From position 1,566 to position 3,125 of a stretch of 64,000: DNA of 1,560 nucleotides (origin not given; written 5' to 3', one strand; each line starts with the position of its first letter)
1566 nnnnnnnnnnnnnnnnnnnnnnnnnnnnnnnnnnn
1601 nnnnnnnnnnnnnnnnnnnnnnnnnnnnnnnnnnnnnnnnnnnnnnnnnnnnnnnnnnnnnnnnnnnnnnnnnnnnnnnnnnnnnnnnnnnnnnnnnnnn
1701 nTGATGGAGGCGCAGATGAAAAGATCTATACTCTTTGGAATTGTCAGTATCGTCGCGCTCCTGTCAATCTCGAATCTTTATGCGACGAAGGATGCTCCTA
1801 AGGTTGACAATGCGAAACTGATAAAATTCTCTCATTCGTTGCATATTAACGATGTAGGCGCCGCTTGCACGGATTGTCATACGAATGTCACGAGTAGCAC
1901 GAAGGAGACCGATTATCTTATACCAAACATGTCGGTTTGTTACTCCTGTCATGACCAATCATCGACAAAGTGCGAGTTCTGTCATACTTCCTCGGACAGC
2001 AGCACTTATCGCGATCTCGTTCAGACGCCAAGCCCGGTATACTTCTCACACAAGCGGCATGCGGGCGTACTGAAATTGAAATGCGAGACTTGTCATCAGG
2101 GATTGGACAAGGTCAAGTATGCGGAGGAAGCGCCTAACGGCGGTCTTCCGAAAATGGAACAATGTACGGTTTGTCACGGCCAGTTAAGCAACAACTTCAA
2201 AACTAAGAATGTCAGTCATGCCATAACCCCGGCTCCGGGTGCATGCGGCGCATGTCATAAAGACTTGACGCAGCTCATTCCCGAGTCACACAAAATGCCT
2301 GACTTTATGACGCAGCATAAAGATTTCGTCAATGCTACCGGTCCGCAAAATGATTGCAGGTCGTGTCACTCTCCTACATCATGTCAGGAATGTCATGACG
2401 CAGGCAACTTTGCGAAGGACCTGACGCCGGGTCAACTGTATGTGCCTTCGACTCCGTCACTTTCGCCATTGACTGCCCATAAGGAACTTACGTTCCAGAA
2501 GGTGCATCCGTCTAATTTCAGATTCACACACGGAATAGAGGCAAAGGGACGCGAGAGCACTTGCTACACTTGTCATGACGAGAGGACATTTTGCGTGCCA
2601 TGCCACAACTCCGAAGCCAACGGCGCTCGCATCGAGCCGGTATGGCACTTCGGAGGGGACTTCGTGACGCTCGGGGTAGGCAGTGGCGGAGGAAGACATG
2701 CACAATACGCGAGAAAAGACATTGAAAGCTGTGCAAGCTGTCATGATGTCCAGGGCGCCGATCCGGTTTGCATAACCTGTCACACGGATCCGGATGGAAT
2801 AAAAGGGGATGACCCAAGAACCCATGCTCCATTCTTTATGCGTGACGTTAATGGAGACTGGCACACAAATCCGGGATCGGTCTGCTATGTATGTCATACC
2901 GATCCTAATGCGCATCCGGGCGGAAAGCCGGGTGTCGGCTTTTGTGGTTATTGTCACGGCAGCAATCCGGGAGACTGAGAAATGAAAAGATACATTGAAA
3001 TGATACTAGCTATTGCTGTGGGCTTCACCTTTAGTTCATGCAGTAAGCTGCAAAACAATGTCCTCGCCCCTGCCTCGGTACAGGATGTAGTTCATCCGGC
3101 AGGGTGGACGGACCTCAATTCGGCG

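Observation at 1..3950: Porin-cytochrome-like module: barrel candidate + 14-haem secreted cytochrome + multihaem lipoprotein cytochrome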

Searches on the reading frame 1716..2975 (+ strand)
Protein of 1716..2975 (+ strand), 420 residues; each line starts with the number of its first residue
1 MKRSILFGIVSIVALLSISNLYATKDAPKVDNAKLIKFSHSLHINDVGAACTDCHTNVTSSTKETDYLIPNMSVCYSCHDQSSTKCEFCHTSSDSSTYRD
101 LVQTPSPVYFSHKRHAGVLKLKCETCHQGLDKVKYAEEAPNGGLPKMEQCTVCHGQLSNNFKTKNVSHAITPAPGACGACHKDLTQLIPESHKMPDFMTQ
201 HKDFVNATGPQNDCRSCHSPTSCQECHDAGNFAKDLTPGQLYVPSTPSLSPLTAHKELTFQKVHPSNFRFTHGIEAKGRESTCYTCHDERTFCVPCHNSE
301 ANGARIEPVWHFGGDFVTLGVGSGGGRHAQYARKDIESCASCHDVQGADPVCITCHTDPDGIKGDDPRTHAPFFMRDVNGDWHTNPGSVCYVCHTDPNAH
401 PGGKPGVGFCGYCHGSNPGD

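Call 5: search_protein_families(library=pfam, max_evalue=0.1, proteins=[window:1716-2975:+])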
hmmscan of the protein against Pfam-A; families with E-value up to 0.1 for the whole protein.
seq(420 aa): 6 families
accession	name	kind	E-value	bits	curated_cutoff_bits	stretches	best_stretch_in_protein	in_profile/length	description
PF14522.11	Cytochrome_C7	-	1.7e-18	66.6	24.8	3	37-91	2-67/67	Cytochrome c7 and related cytochrome c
PF22113.1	Mtrc-MtrF_II-IV_dom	-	1.6e-11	44.5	30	2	82-157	80-166/176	Outer membrane cytochrome MtrC/MtrF-like, domains II/IV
PF02085.21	Cytochrom_CIII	-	4.3e-11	43.5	22.9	2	103-186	16-87/101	Class III cytochrome C family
PF14537.11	Cytochrom_c3_2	-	2.3e-08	34.8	25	2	120-165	6-44/79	Cytochrome c3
PF09699.15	Paired_CXXCH_1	-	0.005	16.9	20.6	1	50-82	8-39/41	Doubled CXXCH motif (Paired_CXXCH_1)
PF12773.13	DZR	-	0.019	15.6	27.3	1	49-90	13-42/45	Double zinc ribbon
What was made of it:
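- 1716..2978 (+): Periplasmic 14-haem c-type cytochrome (420 aa) with a Sec signal peptide. It corresponds to IALB_1838. Pfam cytochrome c7 / c3 domains match (call 5).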

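Call 6: search_protein_families(library=ncbifam, max_evalue=0.1, proteins=[window:1716-2975:+])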
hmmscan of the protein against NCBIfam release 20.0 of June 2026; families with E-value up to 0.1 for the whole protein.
seq(420 aa): 4 families
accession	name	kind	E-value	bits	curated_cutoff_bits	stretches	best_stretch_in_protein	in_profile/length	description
TIGR03507.1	decahem_SO1788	subfamily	1e-09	37.4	209.3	2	86-263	184-333/672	OmcA/MtrC family decaheme c-type cytochrome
NF041781.1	mnquin_red_QrcA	equivalog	3.7e-09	36.4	180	2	104-158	27-75/174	menaquinone reductase multiheme cytochrome c subunit QrcA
NF045713.1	CxxCH_16_HmcA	equivalog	3e-08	32.7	400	2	147-357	174-369/541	sulfate respiration complex hexadecaheme cytochrome HmcA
TIGR01905.1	paired_CXXCH_1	subfamily_domain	0.022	14.6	25.2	1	49-82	7-39/41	doubled CXXCH domain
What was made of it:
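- On MtrCAB / MtoAB / PioAB: Its best NCBIfam hits are far below their cut-offs (TIGR03507 at 37 against 209 bits; call 6).
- All reductase-family hits are far below their cut-offs (for example HmcA 32.7 against 400 bits; call 6).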

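Call 7: find_encoding_contigs(protein=window:1716-2975:+, flank=10000, max_places=6)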
Protein window:1716-2975:+ (420 aa): no gene with exactly this product is on record in the collection.

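Call 46: search_solved_structures(query=window:1716-2975:+, max_evalue=1)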
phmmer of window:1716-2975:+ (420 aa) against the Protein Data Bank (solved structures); distinct sequences matched with E-value up to 1: 9.
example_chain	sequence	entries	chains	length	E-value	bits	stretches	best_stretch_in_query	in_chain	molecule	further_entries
8k9e_A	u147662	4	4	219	3.9e-08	35.9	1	33-132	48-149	Cytochrome c7-like domain-containing protein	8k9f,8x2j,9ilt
6btm_A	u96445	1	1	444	6.5e-08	35.2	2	106-163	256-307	Alternative Complex III subunit A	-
3ouq_A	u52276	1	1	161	9.9e-08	34.6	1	24-183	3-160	Cytochrome c family protein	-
6f0k_A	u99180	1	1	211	1.9e-06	30.4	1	37-155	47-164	Cytochrome c family protein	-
7c52_C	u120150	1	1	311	0.055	15.7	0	69-148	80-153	Photosynthetic reaction center cytochrome c subunit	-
3h34_A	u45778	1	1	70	0.063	15.5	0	337-357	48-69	Cytochrome c7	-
5b5m_C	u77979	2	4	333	0.07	15.3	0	69-148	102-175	Photosynthetic reaction center cytochrome c subunit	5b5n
3cwb_B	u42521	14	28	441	0.11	14.7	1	265-298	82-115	MITOCHONDRIAL UBIQUINOL-CYTOCHROME-C REDUCTASE COMPLEX CORE PROTEIN 2 | UBIQUINOL-CYTOCHROME-C REDUCTASE COMPLEX CORE PROTEIN 2, MITOCHONDRIAL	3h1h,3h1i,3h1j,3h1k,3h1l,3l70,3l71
8snh_G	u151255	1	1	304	0.94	11.6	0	290-332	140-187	Cbb3-type cytochrome c oxidase subunit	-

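Call 51: find_homologous_proteins(query=window:1716-2975:+)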
Query window:1716-2975:+ (420 aa): 1009 proteins with E <= 0.001 among 2579 candidates; the best 120 are listed.
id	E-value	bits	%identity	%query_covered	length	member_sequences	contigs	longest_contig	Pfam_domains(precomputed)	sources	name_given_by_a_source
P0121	1.8e-284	962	94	100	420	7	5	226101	PF14537.12,PF02085.22,PF14522.12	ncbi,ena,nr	ncbi:MAG: cytochrome C [Bacteroidetes bacterium]|nr:cytochrome C [Bacteroidota bacterium] MCL5034947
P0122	2.2e-251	853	82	100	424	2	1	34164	PF14537.12,PF02085.22,PF14522.12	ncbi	-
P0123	1.0e-243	827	81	100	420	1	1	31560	PF14537.12,PF02085.22,PF14522.12,PF22113.2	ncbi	-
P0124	3.0e-239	813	80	100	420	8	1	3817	PF14537.12,PF14522.12,PF22113.2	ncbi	-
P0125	6.3e-234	795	78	100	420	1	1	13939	PF14537.12,PF02085.22,PF14522.12,PF22113.2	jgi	jgi:Cytochrome c7 and related cytochrome c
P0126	8.3e-233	791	76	100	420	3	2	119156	PF14537.12,PF02085.22,PF14522.12,PF22113.2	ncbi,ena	-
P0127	1.5e-232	790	78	100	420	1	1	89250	PF14537.12,PF02085.22,PF14522.12,PF22113.2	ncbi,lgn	-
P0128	1.7e-231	787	76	100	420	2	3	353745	PF14537.12,PF02085.22,PF14522.12,PF22113.2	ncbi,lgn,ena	-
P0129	3.0e-231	786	76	100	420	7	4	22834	PF14537.12,PF02085.22,PF14522.12,PF22113.2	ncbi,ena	-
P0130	1.4e-228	777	76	100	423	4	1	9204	PF14537.12,PF02085.22,PF14522.12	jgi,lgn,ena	-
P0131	5.5e-228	775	74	100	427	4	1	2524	PF14537.12,PF02085.22,PF14522.12,PF22113.2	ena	-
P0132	1.1e-224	765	75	100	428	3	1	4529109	PF09699.16,PF14537.12,PF02085.22,PF14522.12,PF22113.2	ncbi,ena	-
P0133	1.5e-223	761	74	100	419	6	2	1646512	PF14537.12,PF02085.22,PF14522.12,PF22113.2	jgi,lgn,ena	jgi:hypothetical protein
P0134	3.7e-222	756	74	100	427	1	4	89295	PF14537.12,PF02085.22,PF14522.12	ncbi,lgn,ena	-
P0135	2.3e-215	734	70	100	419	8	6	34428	PF14537.12,PF02085.22,PF14522.12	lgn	-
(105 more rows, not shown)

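Call 60: predict_structure(alignment_id=A3)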
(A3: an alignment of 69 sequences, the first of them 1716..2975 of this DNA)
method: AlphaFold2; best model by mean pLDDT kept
length: 420 residues; sequences in the alignment: 69
mean_pLDDT: 62.0   pTM: 0.44
mean pLDDT of the five models: 62.0, 61.5, 59.4, 57.9, 55.4
residues with pLDDT >= 90: 84; 70-90: 68; 50-70: 95; < 50: 173
segments of 3 or more residues with pLDDT < 50: 157-161, 208-217, 219-293, 300-302, 319-322, 334-355, 357-375, 390-393, 395-402, 404-420
pLDDT, mean of each block of 10 residues (from residue 1): 87 85 65 93 95 94 92 90 89 90 89 91 92 94 85 56 56 61 71 64 54 46 43 35 29 28 30 35 39 49 51 58 55 47 43 46 38 51 52 45 46 41
secondary structure, 60 per line:
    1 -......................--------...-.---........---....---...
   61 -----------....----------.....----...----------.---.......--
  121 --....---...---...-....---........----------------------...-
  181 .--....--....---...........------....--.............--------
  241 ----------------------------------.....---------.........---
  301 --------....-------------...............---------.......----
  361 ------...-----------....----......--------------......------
elements in order: H2-23 H40-47 H51-54 H72-75 H86-89 H112-118 H123-126 H140-143 H147-154 H184-187 H190-193 H197-207 H214-217 H220-232 H275-279 H289-297 H309-312 H326-340 H350-356 H381-384 H389-394 H409-414
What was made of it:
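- The model of the 14-haem protein is poor beyond residue 150 (pLDDT 62 overall; call 60).
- Tried and rejected: The AF2 model of the 14-haem protein is poor (pLDDT 62; call 60).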

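Call 64: fold_search(model_id=the predicted structure, library=pdb)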
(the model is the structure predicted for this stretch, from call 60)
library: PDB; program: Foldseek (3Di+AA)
matches with E <= 10: 4; with E <= 0.001: 2
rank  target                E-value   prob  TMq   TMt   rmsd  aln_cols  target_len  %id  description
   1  8k9e_A                5.1e-04  1.00  0.22  0.38  11.9       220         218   24  Cryo-EM structure of the photosynthetic alternative complex III from Chloroflexus aurantiacus at 3.3 angstrom (released 2024-03-06)
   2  6btm_A                5.1e-04  1.00  0.21  0.36  12.2       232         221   19  Structure of Alternative Complex III from Flavobacterium johnsoniae (Wild Type) (released 2018-05-09)
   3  6f0k_A                1.3e-02  0.99  0.21  0.37  10.7       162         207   25  Alternative complex III (released 2018-05-09)
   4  3h33                  7.7e+00  0.05  0.11  0.43   5.8        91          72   26  PpcC, A cytochrome c7 from Geobacter sulfurreducens (released 2009-12-29)
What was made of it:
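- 1716..2978 (+): The N-terminal ~150 aa are modelled with pLDDT ~90 and resemble ActA of alternative complex III and a GSU1996 fragment (calls 46, 60, 64).
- On MtrCAB / MtoAB / PioAB: Its structural and sequence neighbours are ActA of ACIII and a GSU1996 fragment (calls 46, 64).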
